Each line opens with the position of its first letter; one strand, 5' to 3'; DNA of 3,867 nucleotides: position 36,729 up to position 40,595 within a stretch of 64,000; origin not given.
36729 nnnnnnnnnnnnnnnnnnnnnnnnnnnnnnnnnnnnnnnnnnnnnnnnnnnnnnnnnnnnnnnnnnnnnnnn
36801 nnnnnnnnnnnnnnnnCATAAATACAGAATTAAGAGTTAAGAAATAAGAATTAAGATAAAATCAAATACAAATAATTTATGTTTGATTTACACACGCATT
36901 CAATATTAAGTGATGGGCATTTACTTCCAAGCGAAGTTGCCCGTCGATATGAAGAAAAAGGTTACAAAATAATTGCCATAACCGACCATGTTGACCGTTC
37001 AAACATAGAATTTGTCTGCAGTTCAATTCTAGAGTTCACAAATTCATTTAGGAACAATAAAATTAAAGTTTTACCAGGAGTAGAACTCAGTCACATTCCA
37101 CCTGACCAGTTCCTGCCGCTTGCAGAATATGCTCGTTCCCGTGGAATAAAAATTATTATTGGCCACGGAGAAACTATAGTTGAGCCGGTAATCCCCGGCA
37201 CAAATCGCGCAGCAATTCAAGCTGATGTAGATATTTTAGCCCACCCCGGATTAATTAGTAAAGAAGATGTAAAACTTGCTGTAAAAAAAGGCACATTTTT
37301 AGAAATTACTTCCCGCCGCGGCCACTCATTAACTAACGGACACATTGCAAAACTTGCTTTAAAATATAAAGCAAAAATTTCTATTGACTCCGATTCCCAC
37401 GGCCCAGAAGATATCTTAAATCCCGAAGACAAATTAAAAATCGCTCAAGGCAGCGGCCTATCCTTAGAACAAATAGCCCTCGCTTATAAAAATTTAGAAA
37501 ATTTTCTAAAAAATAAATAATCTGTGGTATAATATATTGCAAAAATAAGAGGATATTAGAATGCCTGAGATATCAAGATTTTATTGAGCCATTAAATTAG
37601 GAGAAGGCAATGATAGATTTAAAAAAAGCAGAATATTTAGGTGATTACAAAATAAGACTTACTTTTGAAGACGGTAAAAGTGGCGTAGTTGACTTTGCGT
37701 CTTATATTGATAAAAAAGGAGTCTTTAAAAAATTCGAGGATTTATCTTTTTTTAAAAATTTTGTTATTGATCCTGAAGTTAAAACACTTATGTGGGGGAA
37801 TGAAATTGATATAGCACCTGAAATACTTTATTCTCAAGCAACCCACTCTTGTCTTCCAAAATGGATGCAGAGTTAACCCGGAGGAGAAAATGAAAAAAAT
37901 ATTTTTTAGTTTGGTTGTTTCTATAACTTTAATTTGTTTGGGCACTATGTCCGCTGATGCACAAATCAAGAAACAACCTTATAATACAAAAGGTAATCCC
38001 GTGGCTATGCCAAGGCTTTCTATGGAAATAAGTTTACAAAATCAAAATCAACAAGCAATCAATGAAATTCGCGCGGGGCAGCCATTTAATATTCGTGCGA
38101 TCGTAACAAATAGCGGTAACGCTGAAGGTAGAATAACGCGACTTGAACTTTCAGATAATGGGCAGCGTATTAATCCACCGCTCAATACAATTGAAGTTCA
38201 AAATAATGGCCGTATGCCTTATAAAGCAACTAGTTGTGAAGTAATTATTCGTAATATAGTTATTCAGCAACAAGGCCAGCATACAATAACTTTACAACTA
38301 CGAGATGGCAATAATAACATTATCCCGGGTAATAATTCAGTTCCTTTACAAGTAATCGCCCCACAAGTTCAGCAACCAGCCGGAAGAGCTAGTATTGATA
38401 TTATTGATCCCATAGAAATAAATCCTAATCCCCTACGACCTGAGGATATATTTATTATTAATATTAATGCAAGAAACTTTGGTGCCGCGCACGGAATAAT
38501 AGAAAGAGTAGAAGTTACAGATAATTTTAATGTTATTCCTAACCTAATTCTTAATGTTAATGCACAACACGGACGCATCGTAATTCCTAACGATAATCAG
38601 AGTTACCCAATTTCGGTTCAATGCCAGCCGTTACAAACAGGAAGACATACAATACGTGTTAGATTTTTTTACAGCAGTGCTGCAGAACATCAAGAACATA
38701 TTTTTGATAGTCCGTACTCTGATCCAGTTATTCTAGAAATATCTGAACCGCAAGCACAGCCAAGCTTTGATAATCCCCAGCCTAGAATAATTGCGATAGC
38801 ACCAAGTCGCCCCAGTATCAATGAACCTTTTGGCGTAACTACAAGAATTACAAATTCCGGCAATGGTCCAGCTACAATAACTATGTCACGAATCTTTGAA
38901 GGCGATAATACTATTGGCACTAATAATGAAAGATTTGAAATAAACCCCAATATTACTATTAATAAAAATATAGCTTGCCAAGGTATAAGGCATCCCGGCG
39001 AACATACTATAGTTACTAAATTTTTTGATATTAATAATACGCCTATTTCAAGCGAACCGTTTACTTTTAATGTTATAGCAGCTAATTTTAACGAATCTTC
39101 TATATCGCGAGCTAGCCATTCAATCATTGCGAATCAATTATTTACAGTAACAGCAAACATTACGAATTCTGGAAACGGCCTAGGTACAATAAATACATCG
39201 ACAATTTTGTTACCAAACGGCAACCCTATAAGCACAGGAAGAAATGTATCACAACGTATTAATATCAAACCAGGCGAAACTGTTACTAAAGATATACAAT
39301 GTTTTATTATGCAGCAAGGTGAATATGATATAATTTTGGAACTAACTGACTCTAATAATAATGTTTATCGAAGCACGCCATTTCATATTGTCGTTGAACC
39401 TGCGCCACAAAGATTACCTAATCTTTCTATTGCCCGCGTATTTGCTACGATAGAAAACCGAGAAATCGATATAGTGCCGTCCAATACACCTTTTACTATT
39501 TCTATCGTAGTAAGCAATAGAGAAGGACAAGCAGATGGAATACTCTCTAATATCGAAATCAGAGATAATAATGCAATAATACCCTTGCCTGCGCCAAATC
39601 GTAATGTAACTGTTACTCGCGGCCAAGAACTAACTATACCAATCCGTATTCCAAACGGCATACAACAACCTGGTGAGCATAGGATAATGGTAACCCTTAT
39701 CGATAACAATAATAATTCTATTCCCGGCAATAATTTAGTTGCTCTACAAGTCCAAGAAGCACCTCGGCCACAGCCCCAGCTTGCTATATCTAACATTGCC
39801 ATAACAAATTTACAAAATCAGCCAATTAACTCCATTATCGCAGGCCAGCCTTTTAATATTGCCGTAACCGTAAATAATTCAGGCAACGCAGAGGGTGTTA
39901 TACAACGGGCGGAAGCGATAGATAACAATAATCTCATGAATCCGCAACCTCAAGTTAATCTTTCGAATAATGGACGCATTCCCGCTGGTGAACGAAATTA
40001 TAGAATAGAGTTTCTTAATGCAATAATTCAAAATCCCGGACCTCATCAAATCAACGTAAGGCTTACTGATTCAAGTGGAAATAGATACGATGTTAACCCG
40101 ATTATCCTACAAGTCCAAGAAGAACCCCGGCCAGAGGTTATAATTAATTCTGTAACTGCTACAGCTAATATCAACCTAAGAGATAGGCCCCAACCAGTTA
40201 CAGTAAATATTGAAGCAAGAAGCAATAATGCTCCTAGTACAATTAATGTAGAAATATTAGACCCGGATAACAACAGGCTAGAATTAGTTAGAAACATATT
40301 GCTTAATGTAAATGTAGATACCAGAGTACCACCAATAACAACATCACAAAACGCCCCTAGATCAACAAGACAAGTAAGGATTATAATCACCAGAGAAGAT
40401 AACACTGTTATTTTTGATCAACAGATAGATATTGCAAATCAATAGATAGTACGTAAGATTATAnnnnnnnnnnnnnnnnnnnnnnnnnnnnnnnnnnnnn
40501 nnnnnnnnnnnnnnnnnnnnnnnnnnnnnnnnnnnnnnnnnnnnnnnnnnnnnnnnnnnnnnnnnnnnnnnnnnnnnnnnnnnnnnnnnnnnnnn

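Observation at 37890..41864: Paralogous CARDB-like surface proteins with a perfectly identical 312-bp 3' end and shuffled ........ linkers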

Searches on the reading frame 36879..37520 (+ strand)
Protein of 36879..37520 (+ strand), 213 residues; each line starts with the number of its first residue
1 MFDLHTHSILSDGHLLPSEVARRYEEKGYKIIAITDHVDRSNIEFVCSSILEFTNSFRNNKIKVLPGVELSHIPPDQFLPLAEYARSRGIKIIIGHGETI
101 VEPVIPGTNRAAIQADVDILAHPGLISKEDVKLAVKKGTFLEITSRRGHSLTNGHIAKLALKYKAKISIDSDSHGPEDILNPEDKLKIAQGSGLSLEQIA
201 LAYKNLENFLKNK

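Call 53: search_protein_families(library=pfam, proteins=[window:36879-37520:+], max_evalue=0.001)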
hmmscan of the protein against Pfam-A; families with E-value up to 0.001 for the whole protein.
window:36879-37520:+ (213 aa): 2 families
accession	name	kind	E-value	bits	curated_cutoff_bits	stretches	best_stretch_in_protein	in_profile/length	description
PF02811.25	PHP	-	5.4e-11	43.5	26.4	1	3-74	1-67/164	PHP domain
PF01876.22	RNase_P_p30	-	3.4e-06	27.1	35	1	16-144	14-144/214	RNase P subunit p30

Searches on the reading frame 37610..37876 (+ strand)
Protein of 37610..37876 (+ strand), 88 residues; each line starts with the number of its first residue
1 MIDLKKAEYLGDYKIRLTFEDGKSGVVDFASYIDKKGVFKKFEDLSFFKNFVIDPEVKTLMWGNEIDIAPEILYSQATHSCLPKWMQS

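Call 4: search_protein_families(library=pfam, proteins=[window:37610-37876:+], max_evalue=1)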
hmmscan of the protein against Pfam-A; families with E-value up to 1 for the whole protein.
window:37610-37876:+ (88 aa): 2 families
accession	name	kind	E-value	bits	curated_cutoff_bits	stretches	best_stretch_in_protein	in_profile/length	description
PF10387.14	DUF2442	-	8.5e-15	55.2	23.9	1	6-78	3-71/72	Protein of unknown function (DUF2442)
PF18210.6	Knl1_RWD_C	-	0.28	11.8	27.8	1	8-55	72-119/151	Knl1 RWD C-terminal domain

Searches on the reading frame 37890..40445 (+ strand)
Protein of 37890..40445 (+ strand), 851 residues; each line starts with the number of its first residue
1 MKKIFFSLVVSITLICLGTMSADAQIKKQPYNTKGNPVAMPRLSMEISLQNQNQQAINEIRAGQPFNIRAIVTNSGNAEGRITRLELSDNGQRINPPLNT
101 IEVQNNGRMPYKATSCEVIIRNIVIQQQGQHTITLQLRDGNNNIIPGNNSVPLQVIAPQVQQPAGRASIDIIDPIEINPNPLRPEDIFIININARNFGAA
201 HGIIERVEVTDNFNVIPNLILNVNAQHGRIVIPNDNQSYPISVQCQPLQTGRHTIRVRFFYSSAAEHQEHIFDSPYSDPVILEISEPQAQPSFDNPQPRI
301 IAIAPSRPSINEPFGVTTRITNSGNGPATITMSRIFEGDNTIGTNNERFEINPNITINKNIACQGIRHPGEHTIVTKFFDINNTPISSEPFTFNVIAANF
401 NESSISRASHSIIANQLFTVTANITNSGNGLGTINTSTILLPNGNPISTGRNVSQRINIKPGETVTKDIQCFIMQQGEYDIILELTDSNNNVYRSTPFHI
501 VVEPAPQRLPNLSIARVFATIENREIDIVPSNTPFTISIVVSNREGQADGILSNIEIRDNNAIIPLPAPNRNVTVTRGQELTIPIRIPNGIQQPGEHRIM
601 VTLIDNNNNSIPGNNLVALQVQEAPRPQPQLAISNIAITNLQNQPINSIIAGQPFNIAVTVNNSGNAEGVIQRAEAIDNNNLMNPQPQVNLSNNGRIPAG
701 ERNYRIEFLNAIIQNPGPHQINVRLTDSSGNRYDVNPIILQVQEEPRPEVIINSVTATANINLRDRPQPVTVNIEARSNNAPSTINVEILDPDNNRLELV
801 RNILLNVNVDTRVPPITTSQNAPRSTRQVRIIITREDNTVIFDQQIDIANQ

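Call 4: search_protein_families(library=pfam, proteins=[window:37890-40445:+], max_evalue=1)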
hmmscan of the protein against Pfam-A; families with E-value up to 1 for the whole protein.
window:37890-40445:+ (851 aa): 10 families
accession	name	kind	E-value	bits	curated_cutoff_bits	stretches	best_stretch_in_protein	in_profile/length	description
PF07705.17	CARDB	-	1.1e-08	35.6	22.7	2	411-493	14-90/101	CARDB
PF14524.12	Wzt_C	-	0.00027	21.4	30.4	0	456-501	75-121/143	Wzt C-terminal domain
PF14347.11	DUF4399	-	0.0004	21.1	28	0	126-143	58-75/91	Domain of unknown function (DUF4399)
PF00630.25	Filamin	-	0.00055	21.1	26.9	0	215-276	50-92/93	Filamin/ABP280 repeat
PF22091.2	DUF6941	-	0.0013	19.6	27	0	580-642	36-96/125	Family of unknown function (DUF6941)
PF16116.10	DUF4832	-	0.0034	17.6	29.2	0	458-495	167-207/216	Domain of unknown function (DUF4832)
PF21633.3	MOV-10_Ig-like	-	0.0044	17.5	27.4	0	451-501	68-120/126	Helicase MOV-10, Ig-like domain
PF00927.28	Transglut_C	-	0.0062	17.1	26.6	1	411-486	10-89/106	Transglutaminase family, C-terminal ig like domain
PF02019.24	WIF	-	0.022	15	25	0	678-726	65-111/131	WIF domain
PF18938.6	aRib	-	0.21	11.9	27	0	122-151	41-68/71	Atypical Rib domain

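Call 5: search_protein_families(library=ncbifam, proteins=[window:37890-40445:+], max_evalue=1)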
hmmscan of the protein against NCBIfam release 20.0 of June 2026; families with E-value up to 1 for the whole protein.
window:37890-40445:+ (851 aa): 2 families
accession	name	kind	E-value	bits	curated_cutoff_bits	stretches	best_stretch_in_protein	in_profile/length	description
TIGR03900.1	prc_long_Delta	hypoth_equivalog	1.4e-05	23.2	660.95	2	622-749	542-666/973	MXAN_5808 family serine peptidase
NF047446.1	barrel_OmpL47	domain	0.076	13.5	40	0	713-732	39-58/68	OmpL47-type beta-barrel domain-containing protein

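Call 8: find_homologous_proteins(query=window:37890-40445:+, max_evalue=0.001)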
Query window:37890-40445:+ (851 aa): 1 proteins with E <= 0.001 among 8000 candidates.
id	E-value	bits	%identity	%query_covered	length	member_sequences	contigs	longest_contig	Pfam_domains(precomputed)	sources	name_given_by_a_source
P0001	0.0e+0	1834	100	100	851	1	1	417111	PF07705.18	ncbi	ncbi:MAG: hypothetical protein AB1755_00650 [Candidatus Omnitrophota bacterium]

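Call 14: find_encoding_contigs(protein=P0001, flank=10000, max_places=10)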
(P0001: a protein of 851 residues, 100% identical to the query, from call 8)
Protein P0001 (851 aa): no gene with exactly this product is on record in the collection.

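Call 55: list_cluster_members(proteins=[P0001, P0002])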
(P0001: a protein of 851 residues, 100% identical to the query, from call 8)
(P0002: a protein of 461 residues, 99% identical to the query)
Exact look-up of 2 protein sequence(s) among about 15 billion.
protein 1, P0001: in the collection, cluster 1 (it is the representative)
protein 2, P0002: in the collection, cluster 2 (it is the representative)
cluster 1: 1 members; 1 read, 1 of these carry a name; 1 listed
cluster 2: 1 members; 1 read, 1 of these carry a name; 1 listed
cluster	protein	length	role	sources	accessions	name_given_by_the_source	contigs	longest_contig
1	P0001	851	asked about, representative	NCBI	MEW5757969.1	MAG: hypothetical protein AB1755_00650 [Candidatus Omnitrophota bacterium]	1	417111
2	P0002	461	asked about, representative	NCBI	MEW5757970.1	MAG: hypothetical protein AB1755_00655 [Candidatus Omnitrophota bacterium]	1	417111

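Call 61: search_solved_structures(query=window:37890-40442:+, max_evalue=1)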
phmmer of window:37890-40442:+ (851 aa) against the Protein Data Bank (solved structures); distinct sequences matched with E-value up to 1: 0.
